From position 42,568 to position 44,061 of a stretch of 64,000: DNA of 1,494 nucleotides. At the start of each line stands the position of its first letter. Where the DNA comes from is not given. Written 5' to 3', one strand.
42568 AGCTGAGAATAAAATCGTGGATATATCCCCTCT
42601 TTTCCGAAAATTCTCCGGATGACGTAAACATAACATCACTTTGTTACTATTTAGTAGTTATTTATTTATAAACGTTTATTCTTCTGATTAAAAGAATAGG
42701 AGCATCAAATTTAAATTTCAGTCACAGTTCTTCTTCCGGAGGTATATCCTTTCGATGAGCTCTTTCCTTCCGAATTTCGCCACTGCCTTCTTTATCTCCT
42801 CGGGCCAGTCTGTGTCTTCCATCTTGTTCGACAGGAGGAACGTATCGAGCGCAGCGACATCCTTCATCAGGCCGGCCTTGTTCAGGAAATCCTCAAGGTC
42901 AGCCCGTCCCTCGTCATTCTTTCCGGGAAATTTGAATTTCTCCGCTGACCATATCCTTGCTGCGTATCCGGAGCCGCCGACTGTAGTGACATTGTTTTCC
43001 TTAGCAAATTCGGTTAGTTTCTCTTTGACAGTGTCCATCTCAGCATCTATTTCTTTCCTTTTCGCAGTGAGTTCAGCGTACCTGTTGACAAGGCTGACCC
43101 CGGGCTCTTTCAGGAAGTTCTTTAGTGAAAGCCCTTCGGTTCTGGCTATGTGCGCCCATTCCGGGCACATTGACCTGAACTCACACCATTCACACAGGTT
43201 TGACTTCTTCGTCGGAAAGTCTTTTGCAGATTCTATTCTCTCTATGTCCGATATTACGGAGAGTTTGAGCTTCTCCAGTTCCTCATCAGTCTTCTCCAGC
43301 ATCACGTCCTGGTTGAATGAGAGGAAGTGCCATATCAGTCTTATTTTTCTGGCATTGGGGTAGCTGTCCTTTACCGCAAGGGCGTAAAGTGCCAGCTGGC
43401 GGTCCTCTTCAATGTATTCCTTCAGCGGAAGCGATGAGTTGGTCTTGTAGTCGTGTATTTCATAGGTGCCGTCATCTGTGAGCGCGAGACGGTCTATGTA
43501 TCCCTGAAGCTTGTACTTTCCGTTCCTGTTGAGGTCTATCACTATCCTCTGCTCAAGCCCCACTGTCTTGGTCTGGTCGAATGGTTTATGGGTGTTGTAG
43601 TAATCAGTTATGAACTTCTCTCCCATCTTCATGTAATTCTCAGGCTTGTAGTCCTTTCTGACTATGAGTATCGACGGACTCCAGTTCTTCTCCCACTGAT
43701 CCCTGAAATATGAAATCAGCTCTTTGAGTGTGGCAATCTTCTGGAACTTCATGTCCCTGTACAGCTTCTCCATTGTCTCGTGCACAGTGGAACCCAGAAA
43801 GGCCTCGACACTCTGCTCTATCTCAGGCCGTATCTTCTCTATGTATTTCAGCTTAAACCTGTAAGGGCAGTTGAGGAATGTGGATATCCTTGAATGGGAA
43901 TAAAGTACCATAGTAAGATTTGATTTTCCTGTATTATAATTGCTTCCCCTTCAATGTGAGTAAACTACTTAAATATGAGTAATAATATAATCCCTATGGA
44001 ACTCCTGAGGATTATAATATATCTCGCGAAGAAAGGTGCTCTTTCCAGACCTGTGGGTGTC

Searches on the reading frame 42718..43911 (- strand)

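Call 22: search_protein_families(library=pfam, proteins=[window:42718-43911:-], max_evalue=0.001)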
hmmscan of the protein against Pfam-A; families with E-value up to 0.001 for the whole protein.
window:42718-43911:- (397 aa): 4 families
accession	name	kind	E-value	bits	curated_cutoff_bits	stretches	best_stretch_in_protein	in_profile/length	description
PF12705.13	PDDEXK_1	-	4e-36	125.6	22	1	5-250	3-247/247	PD-(D/E)XK nuclease superfamily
PF01930.23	Cas_Cas4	-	4.8e-07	30.4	22.7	1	136-249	53-158/160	Domain of unknown function DUF83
PF10926.14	DUF2800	-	4.9e-07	29.7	21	1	4-306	4-286/368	Protein of unknown function (DUF2800)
PF22709.1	Mu_Gam-Sipho_Gp157-TOTE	-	0.00054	20.2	27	0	274-311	4-41/63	Mu Gam/Sipho_Gp157-like domain of the TOTE conflict systems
